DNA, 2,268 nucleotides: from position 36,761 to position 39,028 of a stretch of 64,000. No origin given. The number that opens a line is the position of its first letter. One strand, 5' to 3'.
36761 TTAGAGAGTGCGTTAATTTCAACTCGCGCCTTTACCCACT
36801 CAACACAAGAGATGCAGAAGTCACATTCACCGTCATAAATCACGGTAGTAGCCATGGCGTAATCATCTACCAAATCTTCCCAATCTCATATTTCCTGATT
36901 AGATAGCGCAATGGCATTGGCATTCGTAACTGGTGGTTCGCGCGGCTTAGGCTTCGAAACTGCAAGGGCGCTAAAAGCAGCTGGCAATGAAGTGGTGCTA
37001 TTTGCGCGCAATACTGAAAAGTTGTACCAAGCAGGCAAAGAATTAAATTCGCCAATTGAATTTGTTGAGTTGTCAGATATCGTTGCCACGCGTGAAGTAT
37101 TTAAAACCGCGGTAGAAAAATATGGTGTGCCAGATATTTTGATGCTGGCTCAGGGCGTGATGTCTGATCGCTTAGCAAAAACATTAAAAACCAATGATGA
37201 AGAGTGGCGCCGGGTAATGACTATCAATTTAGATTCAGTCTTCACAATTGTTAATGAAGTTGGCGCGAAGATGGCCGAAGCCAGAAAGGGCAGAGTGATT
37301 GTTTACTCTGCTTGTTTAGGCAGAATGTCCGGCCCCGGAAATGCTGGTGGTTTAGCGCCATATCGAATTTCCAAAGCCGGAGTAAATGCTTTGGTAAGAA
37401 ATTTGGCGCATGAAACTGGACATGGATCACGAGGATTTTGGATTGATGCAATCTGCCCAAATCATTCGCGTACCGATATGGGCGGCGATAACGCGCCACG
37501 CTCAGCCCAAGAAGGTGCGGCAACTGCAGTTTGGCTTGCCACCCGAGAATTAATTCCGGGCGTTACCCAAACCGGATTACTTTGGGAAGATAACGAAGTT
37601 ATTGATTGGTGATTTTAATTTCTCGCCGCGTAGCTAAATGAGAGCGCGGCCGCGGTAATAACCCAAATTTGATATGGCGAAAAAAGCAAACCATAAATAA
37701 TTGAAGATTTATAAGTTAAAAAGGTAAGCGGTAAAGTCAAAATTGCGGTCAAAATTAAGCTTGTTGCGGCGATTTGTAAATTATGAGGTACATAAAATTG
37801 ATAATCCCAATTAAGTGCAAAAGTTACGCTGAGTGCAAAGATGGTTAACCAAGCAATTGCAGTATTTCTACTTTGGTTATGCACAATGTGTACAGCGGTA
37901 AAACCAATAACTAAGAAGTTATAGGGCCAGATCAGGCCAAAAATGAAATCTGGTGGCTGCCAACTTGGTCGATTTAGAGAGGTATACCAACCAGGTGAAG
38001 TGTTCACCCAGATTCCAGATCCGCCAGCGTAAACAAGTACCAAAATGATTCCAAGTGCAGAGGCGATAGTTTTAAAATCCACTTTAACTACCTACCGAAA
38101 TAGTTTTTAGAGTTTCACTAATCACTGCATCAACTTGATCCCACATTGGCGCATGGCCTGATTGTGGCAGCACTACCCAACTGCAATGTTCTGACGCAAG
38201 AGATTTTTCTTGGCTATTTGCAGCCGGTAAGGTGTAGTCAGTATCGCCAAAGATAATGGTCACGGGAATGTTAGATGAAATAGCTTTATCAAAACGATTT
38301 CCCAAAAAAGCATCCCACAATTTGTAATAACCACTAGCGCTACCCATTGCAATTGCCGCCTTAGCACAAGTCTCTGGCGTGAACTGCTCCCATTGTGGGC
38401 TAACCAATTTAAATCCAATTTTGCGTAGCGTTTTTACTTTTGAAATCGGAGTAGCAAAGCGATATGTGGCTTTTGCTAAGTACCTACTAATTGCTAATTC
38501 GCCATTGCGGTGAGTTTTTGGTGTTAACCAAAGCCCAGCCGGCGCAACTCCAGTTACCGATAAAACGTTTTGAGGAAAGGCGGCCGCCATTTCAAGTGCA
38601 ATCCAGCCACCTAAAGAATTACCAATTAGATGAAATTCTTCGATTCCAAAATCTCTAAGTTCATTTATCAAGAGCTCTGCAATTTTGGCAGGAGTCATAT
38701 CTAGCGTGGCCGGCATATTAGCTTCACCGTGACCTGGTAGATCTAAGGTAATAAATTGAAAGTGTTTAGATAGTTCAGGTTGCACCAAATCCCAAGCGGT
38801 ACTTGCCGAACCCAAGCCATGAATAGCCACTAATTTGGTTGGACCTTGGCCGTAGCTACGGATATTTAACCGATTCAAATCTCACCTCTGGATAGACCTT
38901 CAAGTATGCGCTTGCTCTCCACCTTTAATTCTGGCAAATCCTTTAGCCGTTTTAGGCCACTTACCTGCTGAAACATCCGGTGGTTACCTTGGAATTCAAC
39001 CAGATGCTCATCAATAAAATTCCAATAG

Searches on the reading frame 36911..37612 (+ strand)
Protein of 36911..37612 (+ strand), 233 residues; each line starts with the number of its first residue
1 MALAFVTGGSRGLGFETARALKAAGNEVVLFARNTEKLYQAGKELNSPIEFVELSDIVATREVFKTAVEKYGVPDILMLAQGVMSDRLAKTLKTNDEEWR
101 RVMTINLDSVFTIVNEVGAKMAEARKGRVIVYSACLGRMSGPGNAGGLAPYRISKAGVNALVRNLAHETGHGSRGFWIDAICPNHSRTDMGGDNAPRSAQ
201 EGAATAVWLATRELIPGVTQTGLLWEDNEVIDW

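Call 73: search_protein_families(library=pfam, proteins=[window:36911-37612:+], max_evalue=0.00001)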
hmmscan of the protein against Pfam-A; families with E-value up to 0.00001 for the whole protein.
window:36911-37612:+ (233 aa): 2 families
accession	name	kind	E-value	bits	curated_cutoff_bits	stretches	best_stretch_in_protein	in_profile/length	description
PF00106.31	adh_short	-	1.7e-31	109.7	26.6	1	4-193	3-189/195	short chain dehydrogenase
PF13561.12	adh_short_C2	-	3.2e-26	92.8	27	1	11-195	6-185/236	Enoyl-(Acyl carrier protein) reductase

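Call 74: search_protein_families(library=ncbifam, proteins=[window:36911-37612:+], max_evalue=1e-10)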
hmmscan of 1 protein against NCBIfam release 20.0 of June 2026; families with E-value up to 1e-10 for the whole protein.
window:36911-37612:+ (233 aa): 120 families (the best 25 are shown)
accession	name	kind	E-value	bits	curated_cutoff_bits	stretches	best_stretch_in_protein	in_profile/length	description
TIGR01830.1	3oxo_ACP_reduc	equivalog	7e-31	107.8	297.75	1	4-191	1-186/239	3-oxoacyl-[acyl-carrier-protein] reductase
NF004197.0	PRK05653.1-1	equivalog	5.7e-28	98.2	332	1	3-191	9-194/249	3-oxoacyl-ACP reductase FabG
NF009466.0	PRK12826.1-2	subfamily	8.2e-28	97.5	222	1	4-201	6-202/248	3-oxoacyl-ACP reductase FabG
NF005559.1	PRK07231.1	subfamily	4.2e-26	91.9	215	1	4-196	7-196/249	glucose 1-dehydrogenase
NF004198.0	PRK05653.1-3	equivalog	4.6e-26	91.8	296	1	4-192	10-195/248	3-oxoacyl-ACP reductase FabG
NF006070.0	PRK08213.1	subfamily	8.8e-26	91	279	1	4-193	15-206/259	gluconate 5-dehydrogenase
NF004778.0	PRK06124.1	equivalog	2.1e-24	86.3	303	1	3-190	13-197/256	SDR family oxidoreductase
NF052558.1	MBtsdlDhBudC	equivalog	7e-24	84.7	270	1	4-193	6-189/250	meso-2,3-butanediol dehydrogenase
NF004526.0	PRK05872.1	subfamily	2.4e-23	82.7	276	1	4-171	13-177/297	short-chain dehydrogenase/reductase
TIGR01829.1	AcAcCoA_reduct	subfamily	9.8e-23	81.1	302.1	1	3-190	2-187/242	acetoacetyl-CoA reductase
TIGR03971.1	SDR_subfam_1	subfamily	1.4e-22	80.3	300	1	55-194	74-206/271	mycofactocin-coupled SDR family oxidoreductase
NF004713.0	PRK06057.1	equivalog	1.6e-22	80.2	404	1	4-188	12-191/257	3-oxoacyl-ACP reductase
NF005672.0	PRK07454.1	equivalog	2.3e-22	79.4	234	1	2-170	7-174/241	SDR family oxidoreductase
NF005067.0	PRK06484.1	equivalog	4.2e-22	78.4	713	1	3-191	11-196/524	short chain dehydrogenase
NF004199.0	PRK05653.1-4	equivalog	1.1e-21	77.6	301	1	5-191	9-193/247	3-oxoacyl-ACP reductase FabG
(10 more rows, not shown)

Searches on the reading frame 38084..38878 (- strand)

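Call 73: search_protein_families(library=pfam, proteins=[window:38084-38878:-], max_evalue=0.00001)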
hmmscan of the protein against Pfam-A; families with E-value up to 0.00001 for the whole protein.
window:38084-38878:- (264 aa): 4 families
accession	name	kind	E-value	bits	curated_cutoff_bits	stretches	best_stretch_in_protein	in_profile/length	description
PF12697.13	Abhydrolase_6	-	7.9e-22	79.4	26.3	1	16-253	1-215/217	Alpha/beta hydrolase family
PF00561.26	Abhydrolase_1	-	2.1e-20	73.9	25.8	1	16-247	3-243/245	alpha/beta hydrolase fold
PF00975.26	Thioesterase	-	1e-07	32.9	26.4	1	15-119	2-100/226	Thioesterase domain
PF12146.15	Hydrolase_4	-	8.5e-07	28.9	27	1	16-245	7-235/239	Serine aminopeptidase, S33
